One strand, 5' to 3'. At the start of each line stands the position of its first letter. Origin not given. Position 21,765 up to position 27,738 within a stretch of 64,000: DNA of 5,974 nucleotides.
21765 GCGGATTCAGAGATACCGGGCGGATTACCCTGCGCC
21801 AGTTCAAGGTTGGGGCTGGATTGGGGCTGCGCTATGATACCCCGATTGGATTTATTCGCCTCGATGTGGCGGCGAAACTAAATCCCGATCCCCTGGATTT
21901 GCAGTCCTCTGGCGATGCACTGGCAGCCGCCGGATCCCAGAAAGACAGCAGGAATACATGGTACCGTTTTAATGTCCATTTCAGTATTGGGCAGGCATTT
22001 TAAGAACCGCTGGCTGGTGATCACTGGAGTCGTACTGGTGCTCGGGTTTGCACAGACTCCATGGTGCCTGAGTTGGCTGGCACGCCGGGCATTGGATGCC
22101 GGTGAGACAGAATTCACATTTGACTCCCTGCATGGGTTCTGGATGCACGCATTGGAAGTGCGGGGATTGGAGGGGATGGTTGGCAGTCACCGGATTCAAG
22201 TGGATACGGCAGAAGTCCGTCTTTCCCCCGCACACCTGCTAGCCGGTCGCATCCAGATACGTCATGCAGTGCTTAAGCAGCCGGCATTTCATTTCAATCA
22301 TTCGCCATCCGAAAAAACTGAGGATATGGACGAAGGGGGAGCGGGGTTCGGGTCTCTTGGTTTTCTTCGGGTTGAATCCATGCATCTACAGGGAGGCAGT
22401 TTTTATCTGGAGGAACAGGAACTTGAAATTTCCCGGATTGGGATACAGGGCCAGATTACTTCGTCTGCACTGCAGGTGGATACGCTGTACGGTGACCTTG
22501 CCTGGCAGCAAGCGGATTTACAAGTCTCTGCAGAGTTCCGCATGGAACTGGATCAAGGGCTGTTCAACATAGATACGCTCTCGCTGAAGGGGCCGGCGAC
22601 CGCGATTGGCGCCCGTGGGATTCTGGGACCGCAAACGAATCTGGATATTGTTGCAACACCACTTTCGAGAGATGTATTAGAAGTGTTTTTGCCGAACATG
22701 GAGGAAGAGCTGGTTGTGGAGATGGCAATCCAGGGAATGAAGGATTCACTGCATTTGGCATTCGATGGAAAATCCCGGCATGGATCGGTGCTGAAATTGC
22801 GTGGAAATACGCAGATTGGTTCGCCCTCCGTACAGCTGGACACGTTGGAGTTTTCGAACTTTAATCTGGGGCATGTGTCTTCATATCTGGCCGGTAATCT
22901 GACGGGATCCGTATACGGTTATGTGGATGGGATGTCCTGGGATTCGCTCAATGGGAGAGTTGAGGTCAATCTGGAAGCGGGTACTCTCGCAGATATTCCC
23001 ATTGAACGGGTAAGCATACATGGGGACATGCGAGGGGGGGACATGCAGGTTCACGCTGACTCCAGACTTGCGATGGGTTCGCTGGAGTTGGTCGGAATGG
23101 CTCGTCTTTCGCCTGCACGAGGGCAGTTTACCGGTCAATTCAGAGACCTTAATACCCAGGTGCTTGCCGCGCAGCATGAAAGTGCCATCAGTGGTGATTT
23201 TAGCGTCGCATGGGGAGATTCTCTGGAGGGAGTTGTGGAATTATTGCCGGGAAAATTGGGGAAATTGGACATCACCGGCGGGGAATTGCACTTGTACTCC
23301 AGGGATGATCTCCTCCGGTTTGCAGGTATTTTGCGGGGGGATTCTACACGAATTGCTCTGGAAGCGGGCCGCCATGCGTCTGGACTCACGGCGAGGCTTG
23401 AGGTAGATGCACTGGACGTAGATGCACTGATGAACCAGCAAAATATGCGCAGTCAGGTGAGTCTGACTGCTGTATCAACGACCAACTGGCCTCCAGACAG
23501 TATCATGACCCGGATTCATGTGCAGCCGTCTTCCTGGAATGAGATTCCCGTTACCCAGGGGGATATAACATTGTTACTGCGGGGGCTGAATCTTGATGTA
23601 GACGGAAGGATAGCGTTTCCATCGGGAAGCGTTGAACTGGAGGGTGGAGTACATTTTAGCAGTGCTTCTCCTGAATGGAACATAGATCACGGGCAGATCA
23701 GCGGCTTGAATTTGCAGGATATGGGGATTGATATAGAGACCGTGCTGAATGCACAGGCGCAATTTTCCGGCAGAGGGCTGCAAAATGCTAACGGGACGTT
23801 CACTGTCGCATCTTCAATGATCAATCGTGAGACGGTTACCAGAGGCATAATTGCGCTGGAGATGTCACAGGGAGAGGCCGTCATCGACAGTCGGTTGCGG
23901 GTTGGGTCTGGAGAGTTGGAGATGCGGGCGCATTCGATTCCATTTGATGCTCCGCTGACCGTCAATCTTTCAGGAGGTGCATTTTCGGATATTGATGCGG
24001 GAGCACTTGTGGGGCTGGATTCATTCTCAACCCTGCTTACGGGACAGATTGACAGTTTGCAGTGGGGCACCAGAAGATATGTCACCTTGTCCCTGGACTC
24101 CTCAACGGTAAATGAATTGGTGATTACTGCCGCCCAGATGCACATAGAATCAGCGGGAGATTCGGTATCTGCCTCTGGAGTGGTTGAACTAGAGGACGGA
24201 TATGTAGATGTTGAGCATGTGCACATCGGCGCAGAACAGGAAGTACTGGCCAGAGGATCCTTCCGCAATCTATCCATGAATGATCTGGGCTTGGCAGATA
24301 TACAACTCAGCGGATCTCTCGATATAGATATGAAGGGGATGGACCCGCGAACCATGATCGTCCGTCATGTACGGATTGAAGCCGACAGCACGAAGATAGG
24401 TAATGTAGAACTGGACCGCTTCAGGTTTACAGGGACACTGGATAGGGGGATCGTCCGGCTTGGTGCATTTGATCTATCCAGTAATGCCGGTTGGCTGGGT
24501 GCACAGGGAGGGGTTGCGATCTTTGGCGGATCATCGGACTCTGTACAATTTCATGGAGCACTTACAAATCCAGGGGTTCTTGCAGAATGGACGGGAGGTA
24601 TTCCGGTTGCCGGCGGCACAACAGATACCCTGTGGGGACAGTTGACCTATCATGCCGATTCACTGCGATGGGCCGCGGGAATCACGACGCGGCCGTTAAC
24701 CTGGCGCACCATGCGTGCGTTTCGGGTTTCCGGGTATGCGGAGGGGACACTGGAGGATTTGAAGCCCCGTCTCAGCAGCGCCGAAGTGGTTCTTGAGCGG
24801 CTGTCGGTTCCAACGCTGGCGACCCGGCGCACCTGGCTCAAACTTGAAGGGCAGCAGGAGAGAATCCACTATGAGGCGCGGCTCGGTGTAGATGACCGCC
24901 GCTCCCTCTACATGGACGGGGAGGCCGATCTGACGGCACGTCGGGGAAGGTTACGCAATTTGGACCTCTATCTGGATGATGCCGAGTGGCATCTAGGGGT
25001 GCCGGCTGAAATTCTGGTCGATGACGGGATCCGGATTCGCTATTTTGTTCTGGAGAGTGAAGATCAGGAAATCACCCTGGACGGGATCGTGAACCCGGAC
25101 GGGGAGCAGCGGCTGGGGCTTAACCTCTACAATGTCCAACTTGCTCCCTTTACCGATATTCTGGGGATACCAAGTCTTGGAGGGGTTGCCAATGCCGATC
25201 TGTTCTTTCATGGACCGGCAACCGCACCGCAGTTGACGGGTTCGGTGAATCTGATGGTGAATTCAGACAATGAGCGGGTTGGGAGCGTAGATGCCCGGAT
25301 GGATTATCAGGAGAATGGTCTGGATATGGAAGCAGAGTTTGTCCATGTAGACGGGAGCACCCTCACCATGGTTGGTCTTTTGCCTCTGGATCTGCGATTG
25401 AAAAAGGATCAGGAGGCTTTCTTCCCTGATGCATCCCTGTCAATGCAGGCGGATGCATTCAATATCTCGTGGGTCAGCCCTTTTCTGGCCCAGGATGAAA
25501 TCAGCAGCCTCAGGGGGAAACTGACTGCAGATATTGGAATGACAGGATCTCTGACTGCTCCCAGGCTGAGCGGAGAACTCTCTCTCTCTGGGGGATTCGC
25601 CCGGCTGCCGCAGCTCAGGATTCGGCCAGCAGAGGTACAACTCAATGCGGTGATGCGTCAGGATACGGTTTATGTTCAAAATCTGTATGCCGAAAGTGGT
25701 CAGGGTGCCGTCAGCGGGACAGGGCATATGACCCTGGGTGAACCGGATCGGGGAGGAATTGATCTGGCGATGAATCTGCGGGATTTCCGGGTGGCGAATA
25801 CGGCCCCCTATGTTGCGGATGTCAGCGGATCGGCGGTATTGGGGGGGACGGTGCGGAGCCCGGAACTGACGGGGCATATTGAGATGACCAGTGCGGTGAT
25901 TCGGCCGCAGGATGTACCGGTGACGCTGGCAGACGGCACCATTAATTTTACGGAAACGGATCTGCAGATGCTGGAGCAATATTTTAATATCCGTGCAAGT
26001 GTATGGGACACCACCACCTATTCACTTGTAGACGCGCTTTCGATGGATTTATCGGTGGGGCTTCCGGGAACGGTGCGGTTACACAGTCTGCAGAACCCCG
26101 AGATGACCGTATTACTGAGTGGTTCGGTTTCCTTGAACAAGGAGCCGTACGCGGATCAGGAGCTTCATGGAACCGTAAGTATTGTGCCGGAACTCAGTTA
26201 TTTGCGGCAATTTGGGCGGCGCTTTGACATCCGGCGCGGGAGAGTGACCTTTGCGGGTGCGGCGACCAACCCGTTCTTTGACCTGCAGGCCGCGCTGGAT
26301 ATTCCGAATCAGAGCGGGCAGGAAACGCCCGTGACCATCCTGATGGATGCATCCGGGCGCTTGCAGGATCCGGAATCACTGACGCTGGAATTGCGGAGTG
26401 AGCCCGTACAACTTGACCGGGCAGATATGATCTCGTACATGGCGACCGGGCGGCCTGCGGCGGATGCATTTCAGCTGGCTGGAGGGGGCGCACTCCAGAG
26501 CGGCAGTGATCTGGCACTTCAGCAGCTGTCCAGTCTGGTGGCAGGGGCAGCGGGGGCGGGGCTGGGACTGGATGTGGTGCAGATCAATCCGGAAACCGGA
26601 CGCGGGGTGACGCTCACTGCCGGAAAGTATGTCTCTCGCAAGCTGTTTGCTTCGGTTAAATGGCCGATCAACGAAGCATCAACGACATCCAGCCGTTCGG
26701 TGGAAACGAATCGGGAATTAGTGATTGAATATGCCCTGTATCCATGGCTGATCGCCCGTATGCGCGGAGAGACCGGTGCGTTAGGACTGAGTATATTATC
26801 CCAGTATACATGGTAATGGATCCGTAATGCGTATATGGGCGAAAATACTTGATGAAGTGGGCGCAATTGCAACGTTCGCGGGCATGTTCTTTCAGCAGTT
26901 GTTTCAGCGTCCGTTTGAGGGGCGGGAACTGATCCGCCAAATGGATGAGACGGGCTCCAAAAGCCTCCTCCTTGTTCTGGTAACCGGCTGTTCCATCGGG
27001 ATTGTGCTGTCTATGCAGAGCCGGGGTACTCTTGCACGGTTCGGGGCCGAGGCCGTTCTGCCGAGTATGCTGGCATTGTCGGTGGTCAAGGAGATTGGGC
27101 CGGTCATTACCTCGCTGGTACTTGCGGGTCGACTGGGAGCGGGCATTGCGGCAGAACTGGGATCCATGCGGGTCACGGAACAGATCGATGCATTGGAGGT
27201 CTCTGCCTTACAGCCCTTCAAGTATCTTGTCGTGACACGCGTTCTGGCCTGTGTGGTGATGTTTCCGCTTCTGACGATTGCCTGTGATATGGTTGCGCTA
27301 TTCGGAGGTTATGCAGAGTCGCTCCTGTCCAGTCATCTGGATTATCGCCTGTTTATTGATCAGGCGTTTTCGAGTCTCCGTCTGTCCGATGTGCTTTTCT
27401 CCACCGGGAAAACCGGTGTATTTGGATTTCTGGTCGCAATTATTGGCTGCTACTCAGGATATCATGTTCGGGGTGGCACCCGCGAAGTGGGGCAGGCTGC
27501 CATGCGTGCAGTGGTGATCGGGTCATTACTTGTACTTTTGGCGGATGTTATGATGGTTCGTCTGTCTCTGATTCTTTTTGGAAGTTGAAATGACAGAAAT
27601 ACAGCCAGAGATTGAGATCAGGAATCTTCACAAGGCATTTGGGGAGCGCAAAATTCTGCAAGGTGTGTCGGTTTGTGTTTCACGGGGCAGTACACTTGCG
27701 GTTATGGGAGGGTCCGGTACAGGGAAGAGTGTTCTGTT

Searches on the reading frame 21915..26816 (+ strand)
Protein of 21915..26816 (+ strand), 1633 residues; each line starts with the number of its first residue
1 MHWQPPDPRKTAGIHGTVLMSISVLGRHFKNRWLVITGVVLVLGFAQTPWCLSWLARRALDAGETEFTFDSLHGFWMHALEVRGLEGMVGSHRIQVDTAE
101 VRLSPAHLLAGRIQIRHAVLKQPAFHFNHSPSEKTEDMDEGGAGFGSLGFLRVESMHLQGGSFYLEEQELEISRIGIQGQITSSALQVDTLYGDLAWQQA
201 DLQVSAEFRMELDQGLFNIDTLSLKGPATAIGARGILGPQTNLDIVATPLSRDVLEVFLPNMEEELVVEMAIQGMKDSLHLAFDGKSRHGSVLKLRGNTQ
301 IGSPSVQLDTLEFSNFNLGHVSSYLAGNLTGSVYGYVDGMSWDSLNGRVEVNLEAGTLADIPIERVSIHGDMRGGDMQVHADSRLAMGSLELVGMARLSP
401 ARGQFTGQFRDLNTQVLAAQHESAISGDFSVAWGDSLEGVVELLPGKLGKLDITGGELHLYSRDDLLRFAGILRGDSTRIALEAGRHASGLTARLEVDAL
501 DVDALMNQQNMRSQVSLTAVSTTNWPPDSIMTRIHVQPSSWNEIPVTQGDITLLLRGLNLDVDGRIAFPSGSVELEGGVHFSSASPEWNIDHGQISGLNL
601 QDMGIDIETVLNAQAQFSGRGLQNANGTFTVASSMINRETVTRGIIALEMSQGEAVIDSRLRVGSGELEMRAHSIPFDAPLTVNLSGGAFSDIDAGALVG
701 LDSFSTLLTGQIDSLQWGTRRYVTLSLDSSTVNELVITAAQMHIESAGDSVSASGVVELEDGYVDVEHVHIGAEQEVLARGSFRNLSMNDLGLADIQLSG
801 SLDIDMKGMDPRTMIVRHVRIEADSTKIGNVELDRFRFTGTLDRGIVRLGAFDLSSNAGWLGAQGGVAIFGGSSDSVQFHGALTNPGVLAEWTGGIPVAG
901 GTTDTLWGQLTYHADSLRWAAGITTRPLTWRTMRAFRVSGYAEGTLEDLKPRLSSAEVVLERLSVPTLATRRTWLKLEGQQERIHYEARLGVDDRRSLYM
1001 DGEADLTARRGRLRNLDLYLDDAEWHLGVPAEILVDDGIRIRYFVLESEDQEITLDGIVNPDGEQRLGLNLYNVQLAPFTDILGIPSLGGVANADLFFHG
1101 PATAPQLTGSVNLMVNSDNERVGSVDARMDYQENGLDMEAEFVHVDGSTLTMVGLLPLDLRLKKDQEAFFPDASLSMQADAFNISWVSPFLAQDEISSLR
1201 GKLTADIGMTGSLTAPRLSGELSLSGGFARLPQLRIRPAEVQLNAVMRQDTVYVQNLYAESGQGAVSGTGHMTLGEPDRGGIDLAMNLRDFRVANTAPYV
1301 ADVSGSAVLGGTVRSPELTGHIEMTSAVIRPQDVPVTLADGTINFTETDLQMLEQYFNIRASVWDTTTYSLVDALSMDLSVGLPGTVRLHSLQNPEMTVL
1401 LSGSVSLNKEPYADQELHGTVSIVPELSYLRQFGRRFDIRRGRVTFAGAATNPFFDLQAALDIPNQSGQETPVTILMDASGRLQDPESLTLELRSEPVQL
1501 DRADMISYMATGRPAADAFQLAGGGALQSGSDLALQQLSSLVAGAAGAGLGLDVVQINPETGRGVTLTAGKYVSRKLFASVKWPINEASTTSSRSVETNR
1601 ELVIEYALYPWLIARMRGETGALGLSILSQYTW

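Call 24: search_protein_families(library=pfam, proteins=[window:21915-26816:+], max_evalue=1)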
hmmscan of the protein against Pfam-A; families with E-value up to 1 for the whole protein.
window:21915-26816:+ (1633 aa): 3 families
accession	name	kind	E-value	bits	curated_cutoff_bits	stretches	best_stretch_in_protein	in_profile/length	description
PF04357.19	TamB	-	6.6e-44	151.1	22.4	1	1261-1621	8-368/381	TamB, inner membrane protein subunit of TAM complex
PF13116.12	YhdP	-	0.00099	17.5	46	1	93-219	85-213/1224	YhdP protein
PF14262.12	Cthe_2159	-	0.037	13.8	25.8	0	733-766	115-148/262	Carbohydrate-binding domain-containing protein Cthe_2159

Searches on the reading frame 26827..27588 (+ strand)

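Call 58: search_protein_families(library=pfam, proteins=[window:26827-27588:+], max_evalue=0.0001)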
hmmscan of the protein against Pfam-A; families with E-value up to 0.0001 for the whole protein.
window:26827-27588:+ (253 aa): 1 family
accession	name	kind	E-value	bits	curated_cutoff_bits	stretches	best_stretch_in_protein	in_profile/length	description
PF02405.21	MlaE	-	1.3e-71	241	22.5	1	36-244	2-210/212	Permease MlaE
